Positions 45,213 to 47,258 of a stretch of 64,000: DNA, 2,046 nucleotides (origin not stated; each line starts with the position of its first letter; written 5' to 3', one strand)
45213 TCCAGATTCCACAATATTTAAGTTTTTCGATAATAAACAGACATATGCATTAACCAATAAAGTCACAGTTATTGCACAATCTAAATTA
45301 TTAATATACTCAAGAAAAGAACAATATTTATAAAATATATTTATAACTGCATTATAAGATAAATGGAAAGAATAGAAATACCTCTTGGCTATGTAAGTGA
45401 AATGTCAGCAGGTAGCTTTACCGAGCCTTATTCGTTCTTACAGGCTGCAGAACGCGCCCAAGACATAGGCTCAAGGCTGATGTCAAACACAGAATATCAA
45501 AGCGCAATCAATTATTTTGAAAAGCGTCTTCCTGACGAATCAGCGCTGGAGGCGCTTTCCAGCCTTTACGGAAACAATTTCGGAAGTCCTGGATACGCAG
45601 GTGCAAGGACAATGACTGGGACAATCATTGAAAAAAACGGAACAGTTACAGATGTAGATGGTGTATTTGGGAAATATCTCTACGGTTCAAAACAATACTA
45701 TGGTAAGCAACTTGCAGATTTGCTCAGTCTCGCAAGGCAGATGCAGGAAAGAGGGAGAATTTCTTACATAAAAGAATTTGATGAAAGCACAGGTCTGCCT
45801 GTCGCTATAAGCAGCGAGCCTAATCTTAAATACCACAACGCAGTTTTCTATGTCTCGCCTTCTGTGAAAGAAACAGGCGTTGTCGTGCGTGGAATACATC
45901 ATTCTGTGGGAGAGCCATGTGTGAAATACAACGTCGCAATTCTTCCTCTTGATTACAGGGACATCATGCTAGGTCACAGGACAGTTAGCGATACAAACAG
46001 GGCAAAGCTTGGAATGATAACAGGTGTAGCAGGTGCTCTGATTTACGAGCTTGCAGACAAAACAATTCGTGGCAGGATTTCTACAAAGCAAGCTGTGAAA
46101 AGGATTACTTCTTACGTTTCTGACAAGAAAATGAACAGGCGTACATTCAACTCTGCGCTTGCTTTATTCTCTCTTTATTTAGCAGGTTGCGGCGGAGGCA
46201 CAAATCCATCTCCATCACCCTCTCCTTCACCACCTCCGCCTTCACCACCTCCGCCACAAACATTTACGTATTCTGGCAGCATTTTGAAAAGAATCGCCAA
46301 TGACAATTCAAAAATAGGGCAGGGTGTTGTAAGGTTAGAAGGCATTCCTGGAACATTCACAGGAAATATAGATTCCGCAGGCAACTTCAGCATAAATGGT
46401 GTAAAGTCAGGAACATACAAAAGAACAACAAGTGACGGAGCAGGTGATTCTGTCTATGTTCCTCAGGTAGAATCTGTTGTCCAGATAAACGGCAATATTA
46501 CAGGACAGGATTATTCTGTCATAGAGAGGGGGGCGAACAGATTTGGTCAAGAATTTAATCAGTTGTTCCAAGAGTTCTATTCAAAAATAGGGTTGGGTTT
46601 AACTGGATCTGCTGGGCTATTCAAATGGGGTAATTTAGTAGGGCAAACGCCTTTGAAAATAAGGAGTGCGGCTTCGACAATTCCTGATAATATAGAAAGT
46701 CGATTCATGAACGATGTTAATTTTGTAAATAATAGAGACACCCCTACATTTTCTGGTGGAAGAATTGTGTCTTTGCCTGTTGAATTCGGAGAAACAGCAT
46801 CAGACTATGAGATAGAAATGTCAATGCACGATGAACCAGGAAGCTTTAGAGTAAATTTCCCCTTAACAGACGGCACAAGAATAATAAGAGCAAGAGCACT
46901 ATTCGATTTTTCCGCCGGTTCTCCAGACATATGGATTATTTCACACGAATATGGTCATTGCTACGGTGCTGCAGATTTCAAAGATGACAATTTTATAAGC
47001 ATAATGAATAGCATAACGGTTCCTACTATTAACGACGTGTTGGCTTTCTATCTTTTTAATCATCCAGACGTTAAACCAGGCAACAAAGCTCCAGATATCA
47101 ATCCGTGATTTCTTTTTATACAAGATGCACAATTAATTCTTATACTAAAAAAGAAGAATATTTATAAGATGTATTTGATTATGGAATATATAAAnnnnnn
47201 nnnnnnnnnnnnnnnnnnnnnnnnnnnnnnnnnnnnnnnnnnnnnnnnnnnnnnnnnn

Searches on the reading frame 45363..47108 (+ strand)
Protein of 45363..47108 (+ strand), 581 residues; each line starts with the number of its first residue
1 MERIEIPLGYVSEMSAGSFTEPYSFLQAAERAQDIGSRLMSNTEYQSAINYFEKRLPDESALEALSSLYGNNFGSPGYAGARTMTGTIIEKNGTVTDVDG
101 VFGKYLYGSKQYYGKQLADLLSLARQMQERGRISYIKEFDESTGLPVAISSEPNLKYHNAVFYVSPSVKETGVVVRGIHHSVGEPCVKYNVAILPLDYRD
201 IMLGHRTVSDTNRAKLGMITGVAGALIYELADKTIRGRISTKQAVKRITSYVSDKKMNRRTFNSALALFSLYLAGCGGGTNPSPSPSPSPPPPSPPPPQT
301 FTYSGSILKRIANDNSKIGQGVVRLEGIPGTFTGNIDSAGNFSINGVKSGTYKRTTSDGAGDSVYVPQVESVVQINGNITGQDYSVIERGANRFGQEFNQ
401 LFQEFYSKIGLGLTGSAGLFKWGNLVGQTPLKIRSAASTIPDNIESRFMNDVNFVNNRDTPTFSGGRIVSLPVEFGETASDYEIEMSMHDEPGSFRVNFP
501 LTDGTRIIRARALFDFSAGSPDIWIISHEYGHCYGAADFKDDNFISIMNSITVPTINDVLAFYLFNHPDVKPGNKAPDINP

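Call 3: search_protein_families(library=pfam, proteins=[window:45363-47108:+], max_evalue=1)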
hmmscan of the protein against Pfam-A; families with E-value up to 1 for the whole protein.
window:45363-47108:+ (581 aa): 2 families
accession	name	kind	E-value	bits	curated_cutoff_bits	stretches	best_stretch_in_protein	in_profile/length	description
PF14686.12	fn3_3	-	0.0033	17.6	24.4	1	332-355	27-50/75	Polysaccharide lyase family 4, domain II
PF12079.13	DUF3558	-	0.099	13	34.1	1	272-300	2-34/173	Protein of unknown function (DUF3558)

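Call 4: search_protein_families(library=ncbifam, proteins=[window:45363-47108:+], max_evalue=1)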
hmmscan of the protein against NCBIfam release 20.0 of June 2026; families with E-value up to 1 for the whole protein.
window:45363-47108:+ (581 aa): 1 family
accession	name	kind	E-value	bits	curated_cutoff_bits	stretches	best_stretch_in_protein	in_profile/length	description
NF058595.1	invert_tail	domain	0.021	15.1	37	1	261-291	57-87/113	lipo-invert putative C-terminal anchoring domain-containing protein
